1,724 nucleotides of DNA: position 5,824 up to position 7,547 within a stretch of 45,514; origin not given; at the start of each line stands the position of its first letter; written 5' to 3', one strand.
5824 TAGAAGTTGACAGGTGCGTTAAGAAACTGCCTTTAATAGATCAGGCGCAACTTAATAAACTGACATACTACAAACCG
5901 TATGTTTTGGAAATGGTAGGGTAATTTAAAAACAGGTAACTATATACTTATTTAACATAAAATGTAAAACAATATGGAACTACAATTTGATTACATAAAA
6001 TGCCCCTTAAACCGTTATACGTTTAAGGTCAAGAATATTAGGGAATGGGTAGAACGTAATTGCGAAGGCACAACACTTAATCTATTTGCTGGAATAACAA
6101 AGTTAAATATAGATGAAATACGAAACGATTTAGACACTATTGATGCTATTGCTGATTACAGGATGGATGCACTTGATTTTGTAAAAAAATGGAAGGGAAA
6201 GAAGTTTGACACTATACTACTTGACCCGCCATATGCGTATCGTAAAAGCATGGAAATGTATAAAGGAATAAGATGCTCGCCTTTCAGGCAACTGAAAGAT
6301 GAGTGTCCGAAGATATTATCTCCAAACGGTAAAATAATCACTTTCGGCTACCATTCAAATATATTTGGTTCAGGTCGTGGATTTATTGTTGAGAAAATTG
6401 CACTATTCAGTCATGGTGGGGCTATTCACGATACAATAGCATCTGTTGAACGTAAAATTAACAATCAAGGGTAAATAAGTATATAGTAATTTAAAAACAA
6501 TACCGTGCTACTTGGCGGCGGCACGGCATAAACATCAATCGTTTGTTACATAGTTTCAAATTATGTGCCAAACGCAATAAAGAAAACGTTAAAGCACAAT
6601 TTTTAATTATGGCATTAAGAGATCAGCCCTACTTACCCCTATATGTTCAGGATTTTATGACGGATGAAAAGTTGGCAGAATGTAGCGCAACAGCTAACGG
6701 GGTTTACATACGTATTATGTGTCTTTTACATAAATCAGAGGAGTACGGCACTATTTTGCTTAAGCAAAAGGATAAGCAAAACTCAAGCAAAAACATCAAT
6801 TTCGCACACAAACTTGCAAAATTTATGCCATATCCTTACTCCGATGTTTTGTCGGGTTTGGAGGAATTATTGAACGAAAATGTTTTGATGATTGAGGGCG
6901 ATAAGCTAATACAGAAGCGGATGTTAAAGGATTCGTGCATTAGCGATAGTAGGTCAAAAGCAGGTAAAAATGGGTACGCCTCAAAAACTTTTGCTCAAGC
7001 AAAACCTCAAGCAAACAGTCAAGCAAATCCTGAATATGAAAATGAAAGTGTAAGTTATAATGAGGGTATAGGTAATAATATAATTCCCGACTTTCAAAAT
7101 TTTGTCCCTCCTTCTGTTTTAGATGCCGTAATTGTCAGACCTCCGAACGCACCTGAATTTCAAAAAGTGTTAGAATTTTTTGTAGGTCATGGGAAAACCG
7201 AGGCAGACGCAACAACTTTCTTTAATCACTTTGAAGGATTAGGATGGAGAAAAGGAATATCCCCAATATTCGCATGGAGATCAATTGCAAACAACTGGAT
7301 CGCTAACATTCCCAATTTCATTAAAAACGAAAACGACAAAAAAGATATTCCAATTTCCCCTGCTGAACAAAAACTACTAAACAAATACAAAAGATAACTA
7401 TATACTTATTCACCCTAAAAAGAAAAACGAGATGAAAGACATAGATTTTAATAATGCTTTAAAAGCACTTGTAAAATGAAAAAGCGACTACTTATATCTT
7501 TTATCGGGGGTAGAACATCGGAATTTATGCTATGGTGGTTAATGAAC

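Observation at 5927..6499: Second cassette of the same family carries the small DPPY methyltransferase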

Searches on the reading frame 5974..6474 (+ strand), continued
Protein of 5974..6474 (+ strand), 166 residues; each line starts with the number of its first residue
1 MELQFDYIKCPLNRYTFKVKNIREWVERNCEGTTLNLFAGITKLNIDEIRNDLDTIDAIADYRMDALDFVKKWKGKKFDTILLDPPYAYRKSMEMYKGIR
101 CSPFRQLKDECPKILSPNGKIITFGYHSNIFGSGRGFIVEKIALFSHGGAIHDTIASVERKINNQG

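Call 78: fold_search(model_id=the predicted structure, library=pdb)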
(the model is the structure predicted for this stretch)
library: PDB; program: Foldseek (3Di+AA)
matches with E <= 10: 1161; with E <= 0.001: 10
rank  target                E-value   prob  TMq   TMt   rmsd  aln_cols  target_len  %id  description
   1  3tma                  2.0e-04  1.00  0.50  0.28   5.2       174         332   16  Crystal structure of TrmN from Thermus thermophilus (released 2012-03-14)
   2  3egi_A                3.0e-04  1.00  0.53  0.47   6.4       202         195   14  Methyltransferase domain of human trimethylguanosine synthase TGS1 bound to m7GpppA (inactive form) (released 2009-03-31)
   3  5e71                  3.2e-04  1.00  0.54  0.31   5.0       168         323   14  Crystal structure of the archaeal tRNA m2G/m22G10 methyltransferase (aTrm11) from Thermococcus kodakarensis (released 2016-07-06)
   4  3eey_C                3.2e-04  1.00  0.51  0.45   7.8       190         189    9  CRYSTAL STRUCTURE OF PUTATIVE RRNA-METHYLASE FROM Clostridium thermocellum (released 2008-09-16)
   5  3ofj                  3.4e-04  1.00  0.57  0.54   5.3       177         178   14  Crystal structure of N-methyltransferase NodS from Bradyrhizobium japonicum WM9 (released 2010-10-27)
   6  2ift_A                3.4e-04  1.00  0.49  0.47   6.0       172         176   14  Crystal structure of putative methylase HI0767 from Haemophilus influenzae. NESG target IR102. (released 2006-10-10)
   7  3eey_A                5.0e-04  1.00  0.51  0.45   7.9       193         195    9  CRYSTAL STRUCTURE OF PUTATIVE RRNA-METHYLASE FROM Clostridium thermocellum (released 2008-09-16)
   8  3eey_I                6.0e-04  1.00  0.50  0.45   7.8       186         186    9  CRYSTAL STRUCTURE OF PUTATIVE RRNA-METHYLASE FROM Clostridium thermocellum (released 2008-09-16)
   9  3eey_B                6.8e-04  1.00  0.51  0.45   7.8       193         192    9  CRYSTAL STRUCTURE OF PUTATIVE RRNA-METHYLASE FROM Clostridium thermocellum (released 2008-09-16)
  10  5hfj_A                8.6e-04  1.00  0.44  0.37   4.1       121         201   20  crystal structure of M1.HpyAVI-SAM complex (released 2016-11-16)
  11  3ldf                  1.2e-03  1.00  0.54  0.26   6.4       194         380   14  Crystal structure of SMU.776, a putative methyltransferase complexed with SAH (released 2011-01-19)
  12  3c0k_A                1.2e-03  1.00  0.58  0.28   6.0       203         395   14  Crystal Structure of a ribosomal RNA methyltranferase (released 2008-11-04)
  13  3ofk_D                1.2e-03  1.00  0.56  0.52   4.8       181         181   13  Crystal structure of N-methyltransferase NodS from Bradyrhizobium japonicum WM9 in complex with S-adenosyl-l-homocyste (released 2010-10-27)
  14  2b78                  1.2e-03  1.00  0.53  0.26   7.2       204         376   15  A putative sam-dependent methyltransferase from Streptococcus mutans (released 2006-10-31)
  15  3ofk_B                1.3e-03  1.00  0.53  0.46   6.1       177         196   12  Crystal structure of N-methyltransferase NodS from Bradyrhizobium japonicum WM9 in complex with S-adenosyl-l-homocyste (released 2010-10-27)
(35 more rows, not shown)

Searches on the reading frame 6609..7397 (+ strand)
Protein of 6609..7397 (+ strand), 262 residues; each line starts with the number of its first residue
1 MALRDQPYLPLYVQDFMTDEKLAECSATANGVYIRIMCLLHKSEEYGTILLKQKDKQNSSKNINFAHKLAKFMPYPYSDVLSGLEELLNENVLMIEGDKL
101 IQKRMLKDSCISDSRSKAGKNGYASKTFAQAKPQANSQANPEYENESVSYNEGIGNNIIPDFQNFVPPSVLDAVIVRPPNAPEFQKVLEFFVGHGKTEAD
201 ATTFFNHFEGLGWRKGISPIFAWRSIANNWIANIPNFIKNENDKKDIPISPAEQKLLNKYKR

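Call 7: search_protein_families(library=pfam, proteins=[window:6609-7397:+], max_evalue=0.01)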
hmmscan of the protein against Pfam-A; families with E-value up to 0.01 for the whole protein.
window:6609-7397:+ (262 aa): 0 families

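Call 17: find_related_loci(query=window:6609-7397:+, collection=viral_contigs, flank=4000)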
Query window:6609-7397:+ (262 aa) in viral_contigs; peptide patterns used: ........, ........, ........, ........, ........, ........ (x = any residue, [..] = any of these).
48 stretches matched a pattern; 44 encode a relative of the query (tblastn E <= 1e-3); 44 distinct loci.
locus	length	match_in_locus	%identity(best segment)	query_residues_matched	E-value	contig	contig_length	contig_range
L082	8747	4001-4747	48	1-239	2e-67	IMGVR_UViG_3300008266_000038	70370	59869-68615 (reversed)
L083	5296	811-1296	64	1-156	3e-63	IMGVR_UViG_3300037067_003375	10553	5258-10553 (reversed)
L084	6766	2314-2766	63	1-147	2e-57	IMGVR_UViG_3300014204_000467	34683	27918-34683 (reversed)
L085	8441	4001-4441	64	1-148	8e-57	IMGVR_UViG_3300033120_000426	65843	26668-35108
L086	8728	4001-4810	47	1-255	4e-56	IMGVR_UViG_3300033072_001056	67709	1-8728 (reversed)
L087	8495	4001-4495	57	1-142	2e-55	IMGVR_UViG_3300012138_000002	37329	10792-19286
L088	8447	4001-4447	65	1-144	4e-55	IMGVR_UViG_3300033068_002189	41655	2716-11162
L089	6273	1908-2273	70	1-122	2e-54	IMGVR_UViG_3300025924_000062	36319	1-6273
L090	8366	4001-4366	70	1-122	2e-54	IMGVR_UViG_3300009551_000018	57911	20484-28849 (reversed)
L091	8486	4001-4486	58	1-140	6e-54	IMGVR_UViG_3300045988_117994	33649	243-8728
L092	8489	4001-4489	58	1-141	1e-53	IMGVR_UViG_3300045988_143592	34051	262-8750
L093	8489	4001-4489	58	1-141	2e-53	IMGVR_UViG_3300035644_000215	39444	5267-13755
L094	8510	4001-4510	55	1-166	5e-53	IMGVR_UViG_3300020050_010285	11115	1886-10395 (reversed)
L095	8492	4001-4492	57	1-142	2e-52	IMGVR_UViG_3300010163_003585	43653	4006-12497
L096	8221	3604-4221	49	1-208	8e-52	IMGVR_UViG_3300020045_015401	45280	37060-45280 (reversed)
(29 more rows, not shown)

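Call 22: find_encoding_contigs(protein=window:6609-7397:+, flank=4000, max_places=10)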
Protein window:6609-7397:+ (262 aa): 1 contig read that carries it; 1 place shown.
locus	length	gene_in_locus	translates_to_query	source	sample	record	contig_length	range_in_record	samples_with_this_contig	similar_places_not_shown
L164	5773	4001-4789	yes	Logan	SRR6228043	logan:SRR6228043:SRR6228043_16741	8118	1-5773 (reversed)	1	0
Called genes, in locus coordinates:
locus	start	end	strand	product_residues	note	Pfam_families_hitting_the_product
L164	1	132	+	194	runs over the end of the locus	PF04098:Rad52_Rad22 (weak)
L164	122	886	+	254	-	PF09588:YqaJ (weak)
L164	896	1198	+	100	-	-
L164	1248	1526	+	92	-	-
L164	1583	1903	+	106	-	-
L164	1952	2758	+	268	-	PF01555:N6_N4_Mtase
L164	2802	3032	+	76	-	-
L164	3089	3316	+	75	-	-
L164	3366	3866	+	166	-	-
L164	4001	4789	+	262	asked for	-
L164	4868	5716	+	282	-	-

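Call 46: search_protein_families(library=phrogs, proteins=[window:6609-7397:+], max_evalue=0.001)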
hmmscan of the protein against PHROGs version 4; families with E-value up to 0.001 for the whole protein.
window:6609-7397:+ (262 aa): 2 families
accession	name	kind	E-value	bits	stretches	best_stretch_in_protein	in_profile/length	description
phrog_15768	-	unknown function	8.4e-06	26.9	1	113-245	61-195/228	-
phrog_28809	-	unknown function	3.8e-05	24.5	1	187-241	136-191/211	-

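Call 55: find_related_loci(query=window:6609-7397:+, collection=metagenome_contigs, flank=3500)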
Query window:6609-7397:+ (262 aa) in metagenome_contigs; peptide patterns used: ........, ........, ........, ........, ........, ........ (x = any residue, [..] = any of these).
317 stretches matched a pattern; 143 encode a relative of the query (tblastn E <= 1e-3); the best 80 are kept; 80 distinct loci.
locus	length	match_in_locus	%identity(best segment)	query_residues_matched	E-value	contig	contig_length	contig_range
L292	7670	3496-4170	46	1-231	3e-59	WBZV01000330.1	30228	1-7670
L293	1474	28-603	57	1-165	6e-62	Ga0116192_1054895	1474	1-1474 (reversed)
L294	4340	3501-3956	65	1-148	1e-58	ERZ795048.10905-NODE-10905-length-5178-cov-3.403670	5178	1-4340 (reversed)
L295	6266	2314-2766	63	1-147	1e-57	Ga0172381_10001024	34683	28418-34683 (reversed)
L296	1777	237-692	61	1-152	2e-59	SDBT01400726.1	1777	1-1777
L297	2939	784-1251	60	1-159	7e-58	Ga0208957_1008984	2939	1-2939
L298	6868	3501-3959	63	1-146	8e-58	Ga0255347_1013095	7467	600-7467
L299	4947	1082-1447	71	1-122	2e-57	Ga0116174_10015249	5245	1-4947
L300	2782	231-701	61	1-146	3e-57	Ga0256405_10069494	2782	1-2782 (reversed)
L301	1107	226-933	45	1-233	3e-60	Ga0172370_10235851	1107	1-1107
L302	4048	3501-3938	62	1-146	3e-56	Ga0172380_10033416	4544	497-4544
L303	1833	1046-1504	64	1-148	2e-57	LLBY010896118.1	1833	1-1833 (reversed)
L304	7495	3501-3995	57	1-142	1e-55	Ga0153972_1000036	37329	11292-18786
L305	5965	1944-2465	53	1-172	2e-55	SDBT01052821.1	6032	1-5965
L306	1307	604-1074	59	1-148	5e-58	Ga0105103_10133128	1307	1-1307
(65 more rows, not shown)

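Call 64: search_protein_families(library=ncbifam, proteins=[window:6609-7397:+], max_evalue=0.001)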
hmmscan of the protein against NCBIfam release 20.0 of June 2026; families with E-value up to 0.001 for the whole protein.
window:6609-7397:+ (262 aa): 0 families
